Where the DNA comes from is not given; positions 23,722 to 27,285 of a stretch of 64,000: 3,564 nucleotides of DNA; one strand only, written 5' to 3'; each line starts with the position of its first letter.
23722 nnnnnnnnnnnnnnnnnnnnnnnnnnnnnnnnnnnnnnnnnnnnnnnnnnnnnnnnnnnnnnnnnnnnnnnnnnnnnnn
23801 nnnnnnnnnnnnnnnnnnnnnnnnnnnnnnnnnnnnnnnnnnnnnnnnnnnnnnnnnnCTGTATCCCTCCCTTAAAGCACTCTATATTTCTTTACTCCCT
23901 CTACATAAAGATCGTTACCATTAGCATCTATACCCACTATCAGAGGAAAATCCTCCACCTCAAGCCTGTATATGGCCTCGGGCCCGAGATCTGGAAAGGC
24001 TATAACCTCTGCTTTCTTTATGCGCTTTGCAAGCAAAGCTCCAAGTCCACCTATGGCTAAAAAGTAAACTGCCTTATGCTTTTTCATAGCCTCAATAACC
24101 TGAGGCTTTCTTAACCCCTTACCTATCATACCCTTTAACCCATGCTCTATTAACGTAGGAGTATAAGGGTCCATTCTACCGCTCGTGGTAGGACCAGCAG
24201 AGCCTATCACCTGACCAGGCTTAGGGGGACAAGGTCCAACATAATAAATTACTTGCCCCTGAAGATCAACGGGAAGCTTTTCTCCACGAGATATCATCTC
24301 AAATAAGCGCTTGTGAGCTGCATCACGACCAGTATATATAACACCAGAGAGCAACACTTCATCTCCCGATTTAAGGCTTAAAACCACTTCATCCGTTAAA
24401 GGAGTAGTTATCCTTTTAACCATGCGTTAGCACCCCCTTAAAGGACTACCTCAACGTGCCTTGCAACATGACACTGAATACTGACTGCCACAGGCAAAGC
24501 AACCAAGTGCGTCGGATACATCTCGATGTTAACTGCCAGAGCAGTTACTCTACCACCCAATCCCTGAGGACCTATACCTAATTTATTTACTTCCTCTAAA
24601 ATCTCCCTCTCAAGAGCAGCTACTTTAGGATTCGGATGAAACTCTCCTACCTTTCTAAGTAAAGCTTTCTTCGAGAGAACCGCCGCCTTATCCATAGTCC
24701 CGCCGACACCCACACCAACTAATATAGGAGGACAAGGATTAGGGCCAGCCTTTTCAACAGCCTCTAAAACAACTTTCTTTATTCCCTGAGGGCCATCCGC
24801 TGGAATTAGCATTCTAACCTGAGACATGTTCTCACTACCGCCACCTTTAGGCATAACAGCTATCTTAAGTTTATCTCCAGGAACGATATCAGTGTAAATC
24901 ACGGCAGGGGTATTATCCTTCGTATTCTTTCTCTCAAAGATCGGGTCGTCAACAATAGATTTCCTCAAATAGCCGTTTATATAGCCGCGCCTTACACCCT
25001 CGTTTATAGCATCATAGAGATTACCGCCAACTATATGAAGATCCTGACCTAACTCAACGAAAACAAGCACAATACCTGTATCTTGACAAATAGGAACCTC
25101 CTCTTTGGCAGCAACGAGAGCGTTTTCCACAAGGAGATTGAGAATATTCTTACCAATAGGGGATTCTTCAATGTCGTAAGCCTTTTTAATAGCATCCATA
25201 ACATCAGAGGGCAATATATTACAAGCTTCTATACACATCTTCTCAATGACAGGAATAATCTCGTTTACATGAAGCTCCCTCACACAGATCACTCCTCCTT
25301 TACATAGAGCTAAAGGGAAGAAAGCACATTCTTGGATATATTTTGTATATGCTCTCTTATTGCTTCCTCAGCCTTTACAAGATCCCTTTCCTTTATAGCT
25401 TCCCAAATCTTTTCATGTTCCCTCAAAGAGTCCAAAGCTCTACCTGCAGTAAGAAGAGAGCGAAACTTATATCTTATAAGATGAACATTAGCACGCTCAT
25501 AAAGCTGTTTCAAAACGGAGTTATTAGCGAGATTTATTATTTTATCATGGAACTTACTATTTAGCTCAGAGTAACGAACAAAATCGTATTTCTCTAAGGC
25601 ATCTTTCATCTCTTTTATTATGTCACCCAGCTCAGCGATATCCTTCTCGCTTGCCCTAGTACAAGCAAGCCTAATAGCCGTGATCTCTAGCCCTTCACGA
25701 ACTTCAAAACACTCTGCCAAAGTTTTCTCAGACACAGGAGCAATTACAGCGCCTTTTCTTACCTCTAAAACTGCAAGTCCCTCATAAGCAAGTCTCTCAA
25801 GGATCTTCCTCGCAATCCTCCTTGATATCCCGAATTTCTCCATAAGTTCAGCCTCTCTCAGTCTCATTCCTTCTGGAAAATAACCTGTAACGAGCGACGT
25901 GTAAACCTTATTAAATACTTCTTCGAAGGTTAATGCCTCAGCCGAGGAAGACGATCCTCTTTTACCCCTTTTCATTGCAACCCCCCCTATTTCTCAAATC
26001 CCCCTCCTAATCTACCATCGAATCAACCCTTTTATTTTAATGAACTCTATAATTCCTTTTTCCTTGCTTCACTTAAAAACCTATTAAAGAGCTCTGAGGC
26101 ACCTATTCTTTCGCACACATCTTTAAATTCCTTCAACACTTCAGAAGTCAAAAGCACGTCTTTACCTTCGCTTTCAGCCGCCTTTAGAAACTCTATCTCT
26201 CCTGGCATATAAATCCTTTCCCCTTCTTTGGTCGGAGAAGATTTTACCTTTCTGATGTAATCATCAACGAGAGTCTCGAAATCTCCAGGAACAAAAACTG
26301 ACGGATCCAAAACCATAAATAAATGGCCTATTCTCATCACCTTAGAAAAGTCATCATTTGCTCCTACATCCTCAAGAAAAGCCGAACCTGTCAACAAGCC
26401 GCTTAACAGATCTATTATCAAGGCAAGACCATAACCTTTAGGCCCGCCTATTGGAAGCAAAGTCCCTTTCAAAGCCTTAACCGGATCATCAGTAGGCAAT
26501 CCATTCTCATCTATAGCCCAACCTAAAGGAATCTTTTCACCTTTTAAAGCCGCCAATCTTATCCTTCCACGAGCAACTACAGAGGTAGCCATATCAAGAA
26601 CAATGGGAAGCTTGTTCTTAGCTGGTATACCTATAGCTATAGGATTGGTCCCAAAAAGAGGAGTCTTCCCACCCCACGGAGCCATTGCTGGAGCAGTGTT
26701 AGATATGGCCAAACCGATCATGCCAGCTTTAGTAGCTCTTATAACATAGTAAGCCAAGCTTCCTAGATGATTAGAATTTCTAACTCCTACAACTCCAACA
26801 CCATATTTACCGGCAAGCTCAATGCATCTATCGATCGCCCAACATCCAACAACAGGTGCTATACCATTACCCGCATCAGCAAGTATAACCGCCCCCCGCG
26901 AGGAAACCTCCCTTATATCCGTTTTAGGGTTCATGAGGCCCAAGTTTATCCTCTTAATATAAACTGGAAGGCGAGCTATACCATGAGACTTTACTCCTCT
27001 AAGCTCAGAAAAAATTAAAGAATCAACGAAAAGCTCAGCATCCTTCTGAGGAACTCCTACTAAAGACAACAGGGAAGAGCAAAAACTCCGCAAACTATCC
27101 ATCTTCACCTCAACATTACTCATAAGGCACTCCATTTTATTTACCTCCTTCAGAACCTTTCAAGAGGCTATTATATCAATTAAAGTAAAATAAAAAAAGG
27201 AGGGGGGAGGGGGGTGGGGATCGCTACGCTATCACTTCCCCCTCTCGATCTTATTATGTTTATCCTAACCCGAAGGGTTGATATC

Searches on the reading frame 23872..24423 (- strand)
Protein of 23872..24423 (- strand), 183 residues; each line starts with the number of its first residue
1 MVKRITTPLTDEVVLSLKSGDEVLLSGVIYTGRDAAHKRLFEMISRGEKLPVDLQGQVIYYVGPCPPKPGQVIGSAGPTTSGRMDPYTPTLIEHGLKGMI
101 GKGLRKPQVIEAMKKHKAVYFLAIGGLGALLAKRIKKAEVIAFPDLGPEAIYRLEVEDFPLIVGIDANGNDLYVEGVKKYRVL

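Call 51: search_protein_families(library=pfam, max_evalue=1e-8, proteins=[window:23872-24423:-])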
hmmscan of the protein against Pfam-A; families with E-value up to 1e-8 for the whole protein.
window:23872-24423:- (183 aa): 1 family
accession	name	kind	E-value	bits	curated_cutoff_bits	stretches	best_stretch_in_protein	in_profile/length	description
PF05683.17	Fumerase_C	-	5.2e-62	209.3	22.2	1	7-174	33-203/205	Fumarase C-terminus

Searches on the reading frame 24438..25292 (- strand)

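Call 51: search_protein_families(library=pfam, max_evalue=1e-8, proteins=[window:24438-25292:-])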
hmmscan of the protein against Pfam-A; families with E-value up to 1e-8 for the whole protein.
window:24438-25292:- (284 aa): 1 family
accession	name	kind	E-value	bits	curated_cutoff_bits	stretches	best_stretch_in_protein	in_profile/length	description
PF05681.19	Fumerase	-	1.4e-115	385.7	25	1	16-282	4-269/270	Fumarate hydratase (Fumerase)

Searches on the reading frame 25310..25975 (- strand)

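Call 51: search_protein_families(library=pfam, max_evalue=1e-8, proteins=[window:25310-25975:-])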
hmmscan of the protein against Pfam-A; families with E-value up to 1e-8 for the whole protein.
window:25310-25975:- (221 aa): 2 families
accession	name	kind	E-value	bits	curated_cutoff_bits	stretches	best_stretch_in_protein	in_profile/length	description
PF07729.17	FCD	-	1.3e-31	110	24.3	1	88-211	1-124/125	FCD domain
PF00392.27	GntR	-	1.1e-09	38.2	27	1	18-78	3-64/64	Bacterial regulatory proteins, gntR family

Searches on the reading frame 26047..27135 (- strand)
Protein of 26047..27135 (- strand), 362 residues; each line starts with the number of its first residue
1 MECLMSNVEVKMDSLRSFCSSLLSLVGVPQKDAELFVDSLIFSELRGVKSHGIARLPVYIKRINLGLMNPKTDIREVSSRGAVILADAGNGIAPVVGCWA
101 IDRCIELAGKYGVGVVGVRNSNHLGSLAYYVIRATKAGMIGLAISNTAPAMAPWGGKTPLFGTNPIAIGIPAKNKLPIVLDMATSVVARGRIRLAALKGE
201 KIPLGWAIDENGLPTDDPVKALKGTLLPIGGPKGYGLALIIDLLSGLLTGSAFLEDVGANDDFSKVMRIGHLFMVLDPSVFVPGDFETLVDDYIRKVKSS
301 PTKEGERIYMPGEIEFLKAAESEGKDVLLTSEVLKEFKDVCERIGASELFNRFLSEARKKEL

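Call 51: search_protein_families(library=pfam, max_evalue=1e-8, proteins=[window:26047-27135:-])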
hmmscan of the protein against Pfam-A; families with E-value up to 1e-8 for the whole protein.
window:26047-27135:- (362 aa): 1 family
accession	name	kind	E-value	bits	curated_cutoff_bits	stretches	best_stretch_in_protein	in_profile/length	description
PF02615.19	Ldh_2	-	9.4e-117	390.3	38.8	1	10-337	1-332/333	Malate/L-lactate dehydrogenase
